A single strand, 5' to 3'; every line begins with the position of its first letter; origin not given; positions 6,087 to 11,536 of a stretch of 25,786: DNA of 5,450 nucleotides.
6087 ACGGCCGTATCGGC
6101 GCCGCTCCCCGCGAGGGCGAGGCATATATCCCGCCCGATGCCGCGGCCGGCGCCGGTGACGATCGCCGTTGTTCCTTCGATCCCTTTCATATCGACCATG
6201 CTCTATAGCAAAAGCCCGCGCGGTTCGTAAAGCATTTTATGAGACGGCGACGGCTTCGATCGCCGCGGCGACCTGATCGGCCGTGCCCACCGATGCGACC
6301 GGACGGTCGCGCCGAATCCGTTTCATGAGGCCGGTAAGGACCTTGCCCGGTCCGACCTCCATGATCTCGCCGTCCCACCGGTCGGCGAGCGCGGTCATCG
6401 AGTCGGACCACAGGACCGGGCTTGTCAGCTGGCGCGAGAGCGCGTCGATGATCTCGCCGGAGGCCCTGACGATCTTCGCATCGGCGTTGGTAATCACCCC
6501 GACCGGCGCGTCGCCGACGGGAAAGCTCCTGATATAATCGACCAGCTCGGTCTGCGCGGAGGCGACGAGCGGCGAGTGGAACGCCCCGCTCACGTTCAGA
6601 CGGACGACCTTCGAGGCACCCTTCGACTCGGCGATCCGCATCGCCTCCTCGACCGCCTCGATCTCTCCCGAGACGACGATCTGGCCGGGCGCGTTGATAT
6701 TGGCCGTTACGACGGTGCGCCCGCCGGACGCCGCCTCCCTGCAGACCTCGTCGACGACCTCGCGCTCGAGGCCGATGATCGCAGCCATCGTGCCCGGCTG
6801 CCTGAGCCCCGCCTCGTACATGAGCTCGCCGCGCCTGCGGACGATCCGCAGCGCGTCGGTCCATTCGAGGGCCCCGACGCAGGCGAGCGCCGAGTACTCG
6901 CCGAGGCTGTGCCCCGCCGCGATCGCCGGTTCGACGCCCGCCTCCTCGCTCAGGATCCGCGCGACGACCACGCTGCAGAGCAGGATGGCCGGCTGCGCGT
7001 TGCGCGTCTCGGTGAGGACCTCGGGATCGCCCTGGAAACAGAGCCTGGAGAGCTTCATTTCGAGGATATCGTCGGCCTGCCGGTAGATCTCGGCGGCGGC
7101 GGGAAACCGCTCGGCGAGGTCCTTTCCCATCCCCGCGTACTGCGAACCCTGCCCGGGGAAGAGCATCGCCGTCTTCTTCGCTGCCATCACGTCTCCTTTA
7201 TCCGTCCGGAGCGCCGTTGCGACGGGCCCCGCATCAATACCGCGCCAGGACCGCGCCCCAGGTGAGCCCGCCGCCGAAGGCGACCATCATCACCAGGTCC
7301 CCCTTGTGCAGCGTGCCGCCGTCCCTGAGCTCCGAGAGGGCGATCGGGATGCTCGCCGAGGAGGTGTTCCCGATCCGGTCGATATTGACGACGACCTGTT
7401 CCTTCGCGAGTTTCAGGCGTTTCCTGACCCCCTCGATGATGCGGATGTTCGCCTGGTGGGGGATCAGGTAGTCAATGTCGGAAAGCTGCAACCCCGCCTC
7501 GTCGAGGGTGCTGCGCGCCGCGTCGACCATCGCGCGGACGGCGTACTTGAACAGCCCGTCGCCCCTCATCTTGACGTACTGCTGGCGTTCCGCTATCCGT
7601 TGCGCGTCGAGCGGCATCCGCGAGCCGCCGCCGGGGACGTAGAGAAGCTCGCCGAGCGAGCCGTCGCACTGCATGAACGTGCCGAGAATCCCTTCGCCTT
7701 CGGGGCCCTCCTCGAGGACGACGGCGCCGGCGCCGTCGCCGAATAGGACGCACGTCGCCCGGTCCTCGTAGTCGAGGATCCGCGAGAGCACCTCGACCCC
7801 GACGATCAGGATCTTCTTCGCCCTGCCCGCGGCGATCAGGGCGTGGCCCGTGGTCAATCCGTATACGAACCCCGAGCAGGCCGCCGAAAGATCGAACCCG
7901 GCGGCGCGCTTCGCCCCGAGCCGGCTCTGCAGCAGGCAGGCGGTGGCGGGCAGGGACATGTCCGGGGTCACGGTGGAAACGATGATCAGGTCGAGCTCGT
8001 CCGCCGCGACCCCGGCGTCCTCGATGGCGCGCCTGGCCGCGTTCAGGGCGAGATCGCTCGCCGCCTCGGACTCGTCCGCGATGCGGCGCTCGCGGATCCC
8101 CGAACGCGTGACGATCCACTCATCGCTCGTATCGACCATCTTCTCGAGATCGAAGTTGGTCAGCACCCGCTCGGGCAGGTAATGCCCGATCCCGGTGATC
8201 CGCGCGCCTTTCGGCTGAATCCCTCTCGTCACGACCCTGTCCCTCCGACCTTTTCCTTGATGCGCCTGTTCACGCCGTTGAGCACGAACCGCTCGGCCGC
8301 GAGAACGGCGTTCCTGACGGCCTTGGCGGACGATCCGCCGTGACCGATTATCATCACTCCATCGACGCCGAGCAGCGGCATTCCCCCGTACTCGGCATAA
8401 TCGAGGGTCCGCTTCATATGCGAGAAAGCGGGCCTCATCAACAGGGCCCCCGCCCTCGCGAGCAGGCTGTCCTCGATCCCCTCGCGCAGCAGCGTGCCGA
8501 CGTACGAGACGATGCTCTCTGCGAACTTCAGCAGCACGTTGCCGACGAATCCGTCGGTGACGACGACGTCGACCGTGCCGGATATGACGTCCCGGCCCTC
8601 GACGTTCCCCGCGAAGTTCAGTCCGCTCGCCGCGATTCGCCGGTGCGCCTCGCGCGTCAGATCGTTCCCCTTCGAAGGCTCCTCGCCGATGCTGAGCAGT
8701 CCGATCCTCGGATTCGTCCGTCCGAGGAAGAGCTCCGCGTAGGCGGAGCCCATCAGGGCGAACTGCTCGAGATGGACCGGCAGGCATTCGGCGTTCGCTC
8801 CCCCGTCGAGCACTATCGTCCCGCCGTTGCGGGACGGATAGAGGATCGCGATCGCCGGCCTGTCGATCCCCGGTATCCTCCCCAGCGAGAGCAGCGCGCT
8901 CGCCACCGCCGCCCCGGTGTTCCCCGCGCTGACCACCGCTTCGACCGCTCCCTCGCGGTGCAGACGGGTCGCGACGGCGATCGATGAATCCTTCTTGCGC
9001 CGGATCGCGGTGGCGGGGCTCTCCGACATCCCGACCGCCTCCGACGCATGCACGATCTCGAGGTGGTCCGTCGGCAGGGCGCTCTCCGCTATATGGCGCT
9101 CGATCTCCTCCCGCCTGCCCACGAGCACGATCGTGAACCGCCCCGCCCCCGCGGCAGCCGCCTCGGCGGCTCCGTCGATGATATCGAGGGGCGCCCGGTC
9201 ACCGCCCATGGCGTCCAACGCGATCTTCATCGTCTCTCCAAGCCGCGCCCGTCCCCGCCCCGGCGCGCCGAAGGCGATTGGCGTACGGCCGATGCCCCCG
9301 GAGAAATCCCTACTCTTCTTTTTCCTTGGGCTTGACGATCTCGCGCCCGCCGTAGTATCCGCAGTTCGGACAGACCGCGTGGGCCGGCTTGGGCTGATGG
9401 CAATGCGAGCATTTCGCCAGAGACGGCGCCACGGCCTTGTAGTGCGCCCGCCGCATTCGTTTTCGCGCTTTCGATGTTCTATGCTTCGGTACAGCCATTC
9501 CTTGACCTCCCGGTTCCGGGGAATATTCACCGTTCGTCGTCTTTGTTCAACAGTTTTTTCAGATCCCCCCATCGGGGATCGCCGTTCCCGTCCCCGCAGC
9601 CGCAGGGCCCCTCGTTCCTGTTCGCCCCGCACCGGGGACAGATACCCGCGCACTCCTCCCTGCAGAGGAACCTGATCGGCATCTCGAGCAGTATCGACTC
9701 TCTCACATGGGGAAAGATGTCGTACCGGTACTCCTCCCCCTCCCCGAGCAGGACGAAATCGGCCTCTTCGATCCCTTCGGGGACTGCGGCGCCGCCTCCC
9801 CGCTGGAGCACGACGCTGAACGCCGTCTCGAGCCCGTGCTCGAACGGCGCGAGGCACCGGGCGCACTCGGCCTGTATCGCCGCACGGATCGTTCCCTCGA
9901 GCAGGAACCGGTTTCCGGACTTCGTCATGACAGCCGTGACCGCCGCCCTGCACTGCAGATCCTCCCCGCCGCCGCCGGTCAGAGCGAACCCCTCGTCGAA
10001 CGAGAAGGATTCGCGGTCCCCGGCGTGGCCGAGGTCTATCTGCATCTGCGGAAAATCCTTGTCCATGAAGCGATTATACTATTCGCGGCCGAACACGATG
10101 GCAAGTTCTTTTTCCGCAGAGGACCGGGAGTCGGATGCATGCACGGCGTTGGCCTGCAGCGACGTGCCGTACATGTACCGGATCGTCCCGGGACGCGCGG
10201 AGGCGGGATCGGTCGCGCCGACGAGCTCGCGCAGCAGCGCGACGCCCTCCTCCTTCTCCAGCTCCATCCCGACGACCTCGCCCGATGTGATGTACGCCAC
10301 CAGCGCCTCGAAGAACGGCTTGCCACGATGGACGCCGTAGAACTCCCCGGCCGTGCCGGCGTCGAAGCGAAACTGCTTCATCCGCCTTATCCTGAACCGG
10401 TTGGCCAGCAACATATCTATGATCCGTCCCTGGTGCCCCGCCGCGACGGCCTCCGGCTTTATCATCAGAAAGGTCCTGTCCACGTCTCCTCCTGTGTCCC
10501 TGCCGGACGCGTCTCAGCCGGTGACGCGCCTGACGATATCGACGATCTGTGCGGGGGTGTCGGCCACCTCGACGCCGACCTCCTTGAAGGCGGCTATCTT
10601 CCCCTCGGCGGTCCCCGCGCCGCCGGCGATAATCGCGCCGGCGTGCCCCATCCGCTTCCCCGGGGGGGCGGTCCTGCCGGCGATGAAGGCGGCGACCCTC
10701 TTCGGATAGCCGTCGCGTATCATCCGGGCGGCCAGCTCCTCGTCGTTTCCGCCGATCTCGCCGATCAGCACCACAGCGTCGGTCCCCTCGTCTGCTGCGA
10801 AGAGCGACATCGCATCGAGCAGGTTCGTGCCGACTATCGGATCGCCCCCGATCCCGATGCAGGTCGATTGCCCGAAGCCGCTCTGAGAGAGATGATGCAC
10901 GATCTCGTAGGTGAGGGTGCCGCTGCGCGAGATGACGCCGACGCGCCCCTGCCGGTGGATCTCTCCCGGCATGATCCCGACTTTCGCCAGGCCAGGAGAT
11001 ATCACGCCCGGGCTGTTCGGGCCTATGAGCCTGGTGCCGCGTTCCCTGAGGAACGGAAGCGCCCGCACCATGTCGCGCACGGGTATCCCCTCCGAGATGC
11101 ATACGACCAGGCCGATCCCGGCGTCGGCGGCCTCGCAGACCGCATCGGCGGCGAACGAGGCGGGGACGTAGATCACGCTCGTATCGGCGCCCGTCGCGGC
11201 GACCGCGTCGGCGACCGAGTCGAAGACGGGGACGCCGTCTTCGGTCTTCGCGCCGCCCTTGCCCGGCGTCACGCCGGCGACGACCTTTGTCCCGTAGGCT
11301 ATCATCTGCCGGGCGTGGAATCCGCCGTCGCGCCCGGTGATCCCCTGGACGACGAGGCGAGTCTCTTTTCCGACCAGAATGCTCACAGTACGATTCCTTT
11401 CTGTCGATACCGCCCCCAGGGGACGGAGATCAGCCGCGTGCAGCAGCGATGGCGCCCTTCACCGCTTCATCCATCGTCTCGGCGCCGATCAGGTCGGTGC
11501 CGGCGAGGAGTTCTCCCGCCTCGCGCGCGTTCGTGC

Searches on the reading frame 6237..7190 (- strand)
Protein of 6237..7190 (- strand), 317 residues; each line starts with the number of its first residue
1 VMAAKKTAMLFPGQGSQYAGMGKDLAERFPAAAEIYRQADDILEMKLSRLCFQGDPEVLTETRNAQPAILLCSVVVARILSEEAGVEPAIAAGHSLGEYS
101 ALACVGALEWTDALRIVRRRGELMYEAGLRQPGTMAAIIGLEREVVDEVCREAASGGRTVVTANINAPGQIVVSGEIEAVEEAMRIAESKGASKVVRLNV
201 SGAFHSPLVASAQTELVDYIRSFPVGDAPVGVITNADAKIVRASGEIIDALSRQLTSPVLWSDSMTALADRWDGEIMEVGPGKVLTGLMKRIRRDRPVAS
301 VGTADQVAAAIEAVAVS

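Call 31: search_protein_families(library=pfam, proteins=[window:6237-7190:-], max_evalue=0.01)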
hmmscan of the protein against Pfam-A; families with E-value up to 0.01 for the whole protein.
window:6237-7190:- (317 aa): 1 family
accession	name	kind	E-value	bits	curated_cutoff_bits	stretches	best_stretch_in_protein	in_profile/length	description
PF00698.26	Acyl_transf_1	-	2.1e-35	123.2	32.7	1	10-292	3-278/319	Acyl transferase domain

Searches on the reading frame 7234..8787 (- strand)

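Call 6: search_protein_families(library=pfam, proteins=[window:7234-8787:-])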
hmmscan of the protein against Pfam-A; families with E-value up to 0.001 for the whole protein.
window:7234-8787:- (517 aa): 3 families
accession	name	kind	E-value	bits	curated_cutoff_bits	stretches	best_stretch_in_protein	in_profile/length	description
PF08541.16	ACP_syn_III_C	-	4.7e-37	126.5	26.6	1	428-517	1-90/90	3-Oxoacyl-[acyl-carrier-protein (ACP)] synthase III C terminal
PF08545.16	ACP_syn_III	-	6.5e-31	106.5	24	1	298-376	1-80/80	3-Oxoacyl-[acyl-carrier-protein (ACP)] synthase III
PF00108.29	Thiolase_N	-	1.3e-07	31.7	26.4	1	238-339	18-120/260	Thiolase, N-terminal domain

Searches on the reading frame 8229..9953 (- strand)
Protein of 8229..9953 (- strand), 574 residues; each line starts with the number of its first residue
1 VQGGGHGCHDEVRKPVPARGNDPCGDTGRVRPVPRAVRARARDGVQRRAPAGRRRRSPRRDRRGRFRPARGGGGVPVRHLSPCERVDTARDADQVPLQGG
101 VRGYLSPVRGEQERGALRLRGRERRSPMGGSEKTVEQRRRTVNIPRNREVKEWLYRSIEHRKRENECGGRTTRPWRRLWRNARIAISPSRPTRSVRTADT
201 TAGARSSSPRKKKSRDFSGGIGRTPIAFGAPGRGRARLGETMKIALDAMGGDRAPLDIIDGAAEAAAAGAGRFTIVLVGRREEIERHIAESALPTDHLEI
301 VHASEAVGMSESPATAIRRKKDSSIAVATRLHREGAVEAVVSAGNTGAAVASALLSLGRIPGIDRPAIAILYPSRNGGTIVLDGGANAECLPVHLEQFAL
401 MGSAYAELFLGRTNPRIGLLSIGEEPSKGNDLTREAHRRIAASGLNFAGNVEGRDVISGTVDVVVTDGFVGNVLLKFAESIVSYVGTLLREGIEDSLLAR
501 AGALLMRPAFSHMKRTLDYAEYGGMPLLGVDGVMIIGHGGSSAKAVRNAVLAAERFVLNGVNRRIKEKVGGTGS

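Call 6: search_protein_families(library=pfam, proteins=[window:8229-9953:-])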
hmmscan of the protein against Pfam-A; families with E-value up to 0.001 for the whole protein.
window:8229-9953:- (574 aa): 1 family
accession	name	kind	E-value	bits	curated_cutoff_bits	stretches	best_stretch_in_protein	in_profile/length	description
PF02504.20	FA_synthesis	-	4.2e-107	358.4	29.1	1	242-564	1-324/324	Fatty acid synthesis protein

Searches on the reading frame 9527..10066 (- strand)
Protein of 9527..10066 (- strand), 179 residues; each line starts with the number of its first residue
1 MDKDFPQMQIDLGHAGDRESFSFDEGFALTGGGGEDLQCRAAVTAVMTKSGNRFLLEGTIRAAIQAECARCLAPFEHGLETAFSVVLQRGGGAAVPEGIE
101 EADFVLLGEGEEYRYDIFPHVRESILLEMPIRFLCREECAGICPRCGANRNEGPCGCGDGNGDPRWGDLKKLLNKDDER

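Call 6: search_protein_families(library=pfam, proteins=[window:9527-10066:-])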
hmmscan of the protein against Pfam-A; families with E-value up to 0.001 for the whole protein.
window:9527-10066:- (179 aa): 1 family
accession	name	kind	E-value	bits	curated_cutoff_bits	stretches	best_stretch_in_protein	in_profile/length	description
PF02620.22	YceD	-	5e-26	91.5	33.2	1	56-172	1-118/119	Large ribosomal RNA subunit accumulation protein YceD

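Call 7: search_protein_families(library=ncbifam, proteins=[window:9527-10066:-])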
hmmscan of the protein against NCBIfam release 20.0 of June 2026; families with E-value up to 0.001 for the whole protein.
window:9527-10066:- (179 aa): 0 families

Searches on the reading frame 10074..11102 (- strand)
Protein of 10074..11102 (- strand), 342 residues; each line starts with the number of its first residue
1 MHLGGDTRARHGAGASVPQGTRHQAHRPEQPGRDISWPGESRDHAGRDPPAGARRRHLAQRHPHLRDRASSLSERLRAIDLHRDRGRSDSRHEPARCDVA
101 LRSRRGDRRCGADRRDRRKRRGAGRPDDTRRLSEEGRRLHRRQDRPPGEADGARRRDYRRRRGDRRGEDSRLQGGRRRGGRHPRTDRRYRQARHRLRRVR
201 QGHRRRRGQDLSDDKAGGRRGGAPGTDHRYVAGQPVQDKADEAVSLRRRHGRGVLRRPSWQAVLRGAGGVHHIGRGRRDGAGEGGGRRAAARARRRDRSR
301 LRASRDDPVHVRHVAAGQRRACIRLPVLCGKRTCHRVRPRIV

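Call 10: search_protein_families(library=pfam, proteins=[window:10074-11102:-], max_evalue=10)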
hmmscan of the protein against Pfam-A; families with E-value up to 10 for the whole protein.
window:10074-11102:- (342 aa): 1 family
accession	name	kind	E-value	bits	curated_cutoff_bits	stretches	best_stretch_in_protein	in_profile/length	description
PF03745.19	DUF309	-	0.055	13.6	27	1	256-281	31-56/59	Domain of unknown function (DUF309)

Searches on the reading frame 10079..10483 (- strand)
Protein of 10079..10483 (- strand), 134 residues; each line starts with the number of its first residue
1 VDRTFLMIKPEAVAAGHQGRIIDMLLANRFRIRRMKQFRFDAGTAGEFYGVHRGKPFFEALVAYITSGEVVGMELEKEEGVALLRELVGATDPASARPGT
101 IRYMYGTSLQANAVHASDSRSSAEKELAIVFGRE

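Call 31: search_protein_families(library=pfam, proteins=[window:10079-10483:-], max_evalue=0.01)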
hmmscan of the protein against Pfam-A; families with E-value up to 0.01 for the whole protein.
window:10079-10483:- (134 aa): 1 family
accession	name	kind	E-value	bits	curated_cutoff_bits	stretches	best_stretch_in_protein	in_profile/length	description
PF00334.24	NDK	-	3.5e-43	147.1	27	1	3-132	2-131/135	Nucleoside diphosphate kinase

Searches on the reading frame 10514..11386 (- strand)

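Call 6: search_protein_families(library=pfam, proteins=[window:10514-11386:-])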
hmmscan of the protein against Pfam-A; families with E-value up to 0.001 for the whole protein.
window:10514-11386:- (290 aa): 4 families
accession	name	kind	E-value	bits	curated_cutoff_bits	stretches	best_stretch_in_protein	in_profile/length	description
PF02629.25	CoA_binding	-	1.4e-27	96.8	22.3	1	7-100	2-97/97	CoA binding domain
PF00549.24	Ligase_CoA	-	5.8e-21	75.4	24.5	1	152-269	1-124/128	CoA-ligase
PF13607.11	Succ_CoA_lig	-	1.7e-11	44.4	27.4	1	146-286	1-136/138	Succinyl-CoA ligase like flavodoxin domain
PF13380.12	CoA_binding_2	-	2.5e-06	28.4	22.8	1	18-129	13-114/116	CoA binding domain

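Call 7: search_protein_families(library=ncbifam, proteins=[window:10514-11386:-])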
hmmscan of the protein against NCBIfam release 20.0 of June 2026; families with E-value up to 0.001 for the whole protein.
window:10514-11386:- (290 aa): 6 families
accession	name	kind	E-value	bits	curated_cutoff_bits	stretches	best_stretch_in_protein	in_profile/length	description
NF004230.0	PRK05678.1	equivalog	1.6e-125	418.1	336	1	1-288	1-287/291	succinate--CoA ligase subunit alpha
TIGR01019.1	sucCoAalpha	subfamily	7.2e-123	409.5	353.2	1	3-288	1-285/286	succinate--CoA ligase subunit alpha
TIGR02717.1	AcCoA-syn-alpha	equivalog_domain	3.6e-19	68.8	567.15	1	50-286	50-285/447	acetate--CoA ligase alpha subunit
NF045494.1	AcCoALig_Archglob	equivalog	9.9e-15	53.9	1200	1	67-286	282-499/665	acetate--CoA ligase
NF004760.0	PRK06091.1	subfamily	3e-10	39.2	433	1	63-209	114-260/555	acyl-CoA synthetase FdrA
NF045493.1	HydDutCoALig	equivalog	1.5e-07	30.4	1300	1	67-284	66-288/698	4-hydroxybutyrate--CoA ligase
